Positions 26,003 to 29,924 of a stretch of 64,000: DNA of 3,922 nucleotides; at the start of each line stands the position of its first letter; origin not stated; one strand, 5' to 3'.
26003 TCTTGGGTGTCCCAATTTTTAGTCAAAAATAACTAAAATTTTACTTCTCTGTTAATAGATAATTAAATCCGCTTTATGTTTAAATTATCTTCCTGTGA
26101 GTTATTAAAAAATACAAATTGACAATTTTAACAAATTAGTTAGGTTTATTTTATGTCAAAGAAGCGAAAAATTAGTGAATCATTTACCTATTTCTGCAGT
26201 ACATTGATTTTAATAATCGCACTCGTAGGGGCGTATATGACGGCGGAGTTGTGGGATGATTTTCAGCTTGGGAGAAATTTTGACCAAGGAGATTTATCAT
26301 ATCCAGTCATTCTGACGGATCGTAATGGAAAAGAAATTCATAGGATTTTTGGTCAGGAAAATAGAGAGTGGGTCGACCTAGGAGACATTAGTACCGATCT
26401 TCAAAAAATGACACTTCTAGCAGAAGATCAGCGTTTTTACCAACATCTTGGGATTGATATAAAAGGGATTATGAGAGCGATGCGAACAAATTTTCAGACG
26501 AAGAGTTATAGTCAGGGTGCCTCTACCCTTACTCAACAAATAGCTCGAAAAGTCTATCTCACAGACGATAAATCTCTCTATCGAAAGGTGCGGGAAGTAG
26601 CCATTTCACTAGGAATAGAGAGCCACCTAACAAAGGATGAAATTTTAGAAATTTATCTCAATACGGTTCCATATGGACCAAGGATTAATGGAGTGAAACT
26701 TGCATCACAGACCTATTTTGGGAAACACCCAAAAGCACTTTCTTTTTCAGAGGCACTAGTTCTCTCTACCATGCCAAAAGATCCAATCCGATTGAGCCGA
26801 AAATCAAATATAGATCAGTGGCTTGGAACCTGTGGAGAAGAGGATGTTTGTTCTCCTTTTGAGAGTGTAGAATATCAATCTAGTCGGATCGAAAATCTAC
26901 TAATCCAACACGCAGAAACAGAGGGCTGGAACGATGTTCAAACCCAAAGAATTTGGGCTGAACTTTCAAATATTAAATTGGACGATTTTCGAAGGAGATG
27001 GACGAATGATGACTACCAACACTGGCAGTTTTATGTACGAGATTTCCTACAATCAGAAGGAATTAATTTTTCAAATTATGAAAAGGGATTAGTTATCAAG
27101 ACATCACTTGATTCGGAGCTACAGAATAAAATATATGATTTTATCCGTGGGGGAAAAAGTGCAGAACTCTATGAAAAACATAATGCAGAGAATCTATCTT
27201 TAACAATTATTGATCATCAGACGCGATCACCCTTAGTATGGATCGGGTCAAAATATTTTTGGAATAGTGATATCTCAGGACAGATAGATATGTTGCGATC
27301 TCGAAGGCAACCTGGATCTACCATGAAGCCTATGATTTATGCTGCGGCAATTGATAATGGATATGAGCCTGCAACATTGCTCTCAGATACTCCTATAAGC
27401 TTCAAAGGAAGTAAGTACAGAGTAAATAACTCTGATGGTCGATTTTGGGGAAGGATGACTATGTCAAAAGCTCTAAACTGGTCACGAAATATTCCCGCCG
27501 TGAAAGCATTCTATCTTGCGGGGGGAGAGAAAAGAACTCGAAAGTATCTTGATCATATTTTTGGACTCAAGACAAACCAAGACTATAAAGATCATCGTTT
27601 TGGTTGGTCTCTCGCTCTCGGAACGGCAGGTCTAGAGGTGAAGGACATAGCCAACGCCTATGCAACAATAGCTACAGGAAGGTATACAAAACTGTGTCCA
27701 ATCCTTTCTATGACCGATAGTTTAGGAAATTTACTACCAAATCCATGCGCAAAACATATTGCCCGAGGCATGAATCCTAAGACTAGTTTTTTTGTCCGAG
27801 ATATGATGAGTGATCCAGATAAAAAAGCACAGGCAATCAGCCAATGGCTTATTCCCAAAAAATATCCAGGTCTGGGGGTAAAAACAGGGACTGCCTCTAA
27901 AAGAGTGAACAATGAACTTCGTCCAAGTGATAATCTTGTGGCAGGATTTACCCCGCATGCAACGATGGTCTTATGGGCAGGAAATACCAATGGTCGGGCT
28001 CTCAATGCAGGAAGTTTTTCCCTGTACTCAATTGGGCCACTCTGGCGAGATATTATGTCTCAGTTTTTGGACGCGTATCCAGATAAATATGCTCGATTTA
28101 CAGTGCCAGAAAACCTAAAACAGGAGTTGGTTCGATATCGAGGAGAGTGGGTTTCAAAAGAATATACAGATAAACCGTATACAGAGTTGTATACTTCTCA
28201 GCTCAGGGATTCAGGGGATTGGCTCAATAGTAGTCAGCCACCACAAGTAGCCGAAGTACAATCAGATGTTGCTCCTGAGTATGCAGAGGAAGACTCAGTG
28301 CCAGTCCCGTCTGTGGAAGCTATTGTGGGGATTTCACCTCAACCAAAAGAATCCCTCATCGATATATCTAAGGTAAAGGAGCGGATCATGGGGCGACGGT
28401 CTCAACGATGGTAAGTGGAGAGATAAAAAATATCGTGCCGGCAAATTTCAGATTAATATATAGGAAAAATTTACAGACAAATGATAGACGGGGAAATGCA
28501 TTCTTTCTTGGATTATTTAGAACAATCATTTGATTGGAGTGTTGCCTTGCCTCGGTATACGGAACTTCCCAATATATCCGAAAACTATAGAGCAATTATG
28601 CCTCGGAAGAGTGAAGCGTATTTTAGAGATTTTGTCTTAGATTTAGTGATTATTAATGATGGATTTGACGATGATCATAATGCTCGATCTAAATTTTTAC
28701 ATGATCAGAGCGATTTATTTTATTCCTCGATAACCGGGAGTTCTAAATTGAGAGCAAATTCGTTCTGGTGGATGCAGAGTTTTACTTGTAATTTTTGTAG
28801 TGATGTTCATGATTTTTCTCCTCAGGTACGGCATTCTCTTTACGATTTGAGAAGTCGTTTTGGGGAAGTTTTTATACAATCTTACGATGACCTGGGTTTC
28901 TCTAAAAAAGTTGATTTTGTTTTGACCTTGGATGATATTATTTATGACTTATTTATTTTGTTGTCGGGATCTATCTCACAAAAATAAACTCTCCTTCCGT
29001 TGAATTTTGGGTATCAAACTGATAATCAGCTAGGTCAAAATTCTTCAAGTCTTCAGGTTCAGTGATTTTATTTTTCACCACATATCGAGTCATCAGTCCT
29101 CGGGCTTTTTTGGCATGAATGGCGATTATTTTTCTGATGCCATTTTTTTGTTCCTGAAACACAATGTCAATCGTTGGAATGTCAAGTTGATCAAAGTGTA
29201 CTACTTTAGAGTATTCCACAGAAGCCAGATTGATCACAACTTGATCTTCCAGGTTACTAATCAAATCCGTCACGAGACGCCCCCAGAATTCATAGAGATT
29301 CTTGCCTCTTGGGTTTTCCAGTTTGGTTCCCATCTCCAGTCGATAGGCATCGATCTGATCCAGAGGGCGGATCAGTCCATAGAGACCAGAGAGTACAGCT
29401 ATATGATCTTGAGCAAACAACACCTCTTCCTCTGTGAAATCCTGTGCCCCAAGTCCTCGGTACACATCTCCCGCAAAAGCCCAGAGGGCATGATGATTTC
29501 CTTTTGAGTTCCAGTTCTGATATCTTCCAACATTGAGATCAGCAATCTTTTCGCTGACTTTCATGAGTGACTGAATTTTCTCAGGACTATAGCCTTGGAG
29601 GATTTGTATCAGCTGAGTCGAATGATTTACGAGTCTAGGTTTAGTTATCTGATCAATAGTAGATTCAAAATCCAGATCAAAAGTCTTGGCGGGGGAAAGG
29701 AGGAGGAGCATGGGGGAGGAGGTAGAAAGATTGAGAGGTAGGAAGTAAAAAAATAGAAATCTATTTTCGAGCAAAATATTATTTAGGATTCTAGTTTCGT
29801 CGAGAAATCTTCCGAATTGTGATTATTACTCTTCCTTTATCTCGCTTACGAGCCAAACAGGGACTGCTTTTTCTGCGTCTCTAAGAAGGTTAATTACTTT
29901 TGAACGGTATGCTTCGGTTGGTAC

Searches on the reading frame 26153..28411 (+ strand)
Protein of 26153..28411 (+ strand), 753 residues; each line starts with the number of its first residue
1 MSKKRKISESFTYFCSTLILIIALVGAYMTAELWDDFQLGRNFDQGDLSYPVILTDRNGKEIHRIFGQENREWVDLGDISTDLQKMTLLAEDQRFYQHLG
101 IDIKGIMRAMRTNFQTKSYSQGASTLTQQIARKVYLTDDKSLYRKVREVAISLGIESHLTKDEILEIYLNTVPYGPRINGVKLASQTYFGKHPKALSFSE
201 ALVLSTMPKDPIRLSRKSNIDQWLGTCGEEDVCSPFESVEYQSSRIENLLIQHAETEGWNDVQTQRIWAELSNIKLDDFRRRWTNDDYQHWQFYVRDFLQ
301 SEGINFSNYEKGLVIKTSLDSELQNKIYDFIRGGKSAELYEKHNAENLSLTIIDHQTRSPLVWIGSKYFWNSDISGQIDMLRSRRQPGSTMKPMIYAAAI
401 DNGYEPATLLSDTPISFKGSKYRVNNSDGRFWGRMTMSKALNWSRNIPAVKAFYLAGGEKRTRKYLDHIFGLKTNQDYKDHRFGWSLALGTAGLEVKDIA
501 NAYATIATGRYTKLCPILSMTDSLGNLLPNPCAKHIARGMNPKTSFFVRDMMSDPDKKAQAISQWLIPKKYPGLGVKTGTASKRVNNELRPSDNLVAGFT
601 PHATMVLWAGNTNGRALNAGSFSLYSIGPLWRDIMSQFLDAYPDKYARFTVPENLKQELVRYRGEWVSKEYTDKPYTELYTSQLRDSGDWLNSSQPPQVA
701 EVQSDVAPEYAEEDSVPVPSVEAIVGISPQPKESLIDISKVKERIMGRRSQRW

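Call 16: search_protein_families(library=pfam, proteins=[window:26153-28411:+], max_evalue=0.00001)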
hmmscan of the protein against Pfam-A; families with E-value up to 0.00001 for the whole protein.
window:26153-28411:+ (753 aa): 2 families
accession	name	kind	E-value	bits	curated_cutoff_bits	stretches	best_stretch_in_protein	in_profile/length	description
PF00912.28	Transgly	-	6.7e-53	179.2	27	1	59-222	2-165/178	Transglycosylase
PF00905.27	Transpeptidase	-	5.9e-20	72.1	22.1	1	350-622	3-285/299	Penicillin binding protein transpeptidase domain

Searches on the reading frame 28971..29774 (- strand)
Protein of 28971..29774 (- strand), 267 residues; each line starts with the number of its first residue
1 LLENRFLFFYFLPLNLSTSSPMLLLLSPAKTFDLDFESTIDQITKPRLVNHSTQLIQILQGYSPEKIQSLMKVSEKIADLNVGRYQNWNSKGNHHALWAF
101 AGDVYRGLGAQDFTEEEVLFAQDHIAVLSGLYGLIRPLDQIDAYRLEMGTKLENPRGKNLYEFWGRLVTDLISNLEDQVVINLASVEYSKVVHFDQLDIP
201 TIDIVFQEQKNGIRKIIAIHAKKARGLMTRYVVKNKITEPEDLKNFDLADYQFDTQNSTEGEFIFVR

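Call 77: search_protein_families(library=pfam, proteins=[window:28971-29774:-], max_evalue=0.0001)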
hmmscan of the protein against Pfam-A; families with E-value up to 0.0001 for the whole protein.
window:28971-29774:- (267 aa): 1 family
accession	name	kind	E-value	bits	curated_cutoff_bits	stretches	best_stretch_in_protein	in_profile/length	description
PF03883.20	H2O2_YaaD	-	2.5e-82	276.4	29.6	1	22-256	1-235/236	Peroxide stress protein YaaA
